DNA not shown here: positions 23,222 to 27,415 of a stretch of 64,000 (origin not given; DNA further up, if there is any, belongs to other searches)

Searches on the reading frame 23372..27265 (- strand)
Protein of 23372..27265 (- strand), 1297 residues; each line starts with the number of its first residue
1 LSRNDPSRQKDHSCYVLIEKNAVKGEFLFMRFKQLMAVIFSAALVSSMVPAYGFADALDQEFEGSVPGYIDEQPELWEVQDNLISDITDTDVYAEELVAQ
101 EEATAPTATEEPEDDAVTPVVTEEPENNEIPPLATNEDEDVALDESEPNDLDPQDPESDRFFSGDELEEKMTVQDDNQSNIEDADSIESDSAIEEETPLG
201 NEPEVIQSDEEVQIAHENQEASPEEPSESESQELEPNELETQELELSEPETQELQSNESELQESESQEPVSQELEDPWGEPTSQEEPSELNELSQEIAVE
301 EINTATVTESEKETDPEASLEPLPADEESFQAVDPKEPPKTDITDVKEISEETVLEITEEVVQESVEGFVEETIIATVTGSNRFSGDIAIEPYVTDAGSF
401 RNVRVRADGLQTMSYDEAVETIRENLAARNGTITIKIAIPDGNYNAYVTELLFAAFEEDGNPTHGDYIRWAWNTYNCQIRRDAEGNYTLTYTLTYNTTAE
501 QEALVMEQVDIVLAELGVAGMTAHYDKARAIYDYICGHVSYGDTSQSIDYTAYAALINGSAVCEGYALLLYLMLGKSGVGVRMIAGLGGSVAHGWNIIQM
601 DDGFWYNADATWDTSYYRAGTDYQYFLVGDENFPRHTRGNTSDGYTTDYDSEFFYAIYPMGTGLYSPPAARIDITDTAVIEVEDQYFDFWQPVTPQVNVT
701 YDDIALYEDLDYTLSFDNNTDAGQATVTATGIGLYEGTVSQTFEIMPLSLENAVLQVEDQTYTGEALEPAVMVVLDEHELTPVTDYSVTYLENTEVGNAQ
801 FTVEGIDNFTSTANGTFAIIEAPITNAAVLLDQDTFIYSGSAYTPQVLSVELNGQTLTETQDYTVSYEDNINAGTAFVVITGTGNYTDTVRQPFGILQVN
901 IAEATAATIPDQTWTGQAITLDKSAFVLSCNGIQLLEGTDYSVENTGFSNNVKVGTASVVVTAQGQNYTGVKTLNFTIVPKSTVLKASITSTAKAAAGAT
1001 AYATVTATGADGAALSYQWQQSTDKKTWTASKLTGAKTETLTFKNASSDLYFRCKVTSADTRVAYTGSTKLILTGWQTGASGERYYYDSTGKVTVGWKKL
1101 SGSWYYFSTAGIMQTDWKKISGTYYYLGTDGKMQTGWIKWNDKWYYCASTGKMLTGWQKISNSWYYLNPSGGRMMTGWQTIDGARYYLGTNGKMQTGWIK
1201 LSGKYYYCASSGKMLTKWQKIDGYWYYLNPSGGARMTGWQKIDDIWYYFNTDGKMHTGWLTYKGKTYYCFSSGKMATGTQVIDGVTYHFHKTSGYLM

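Call 51: search_protein_families(library=pfam, proteins=[window:23372-27265:-], max_evalue=0.0001)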
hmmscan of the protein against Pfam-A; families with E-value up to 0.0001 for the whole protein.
window:23372-27265:- (1297 aa): 5 families
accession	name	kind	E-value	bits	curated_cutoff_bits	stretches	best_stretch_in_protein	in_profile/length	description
PF01473.26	Choline_bind_1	-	5.3e-48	159.3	20.5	2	1237-1255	1-19/19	Putative cell wall binding repeat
PF19127.6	Choline_bind_3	-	2.4e-46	155.9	27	4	1135-1176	2-44/47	Choline-binding repeat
PF01841.26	Transglut_core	-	3e-11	44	23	1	518-610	8-108/108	Transglutaminase-like superfamily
PF20623.4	Sgo0707_N2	-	1.4e-05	25.1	27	0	922-970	54-102/141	Sgo0707 N2 domain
PF19085.6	Choline_bind_2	-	5.8e-05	23.7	27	0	1198-1232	7-36/38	Choline-binding repeat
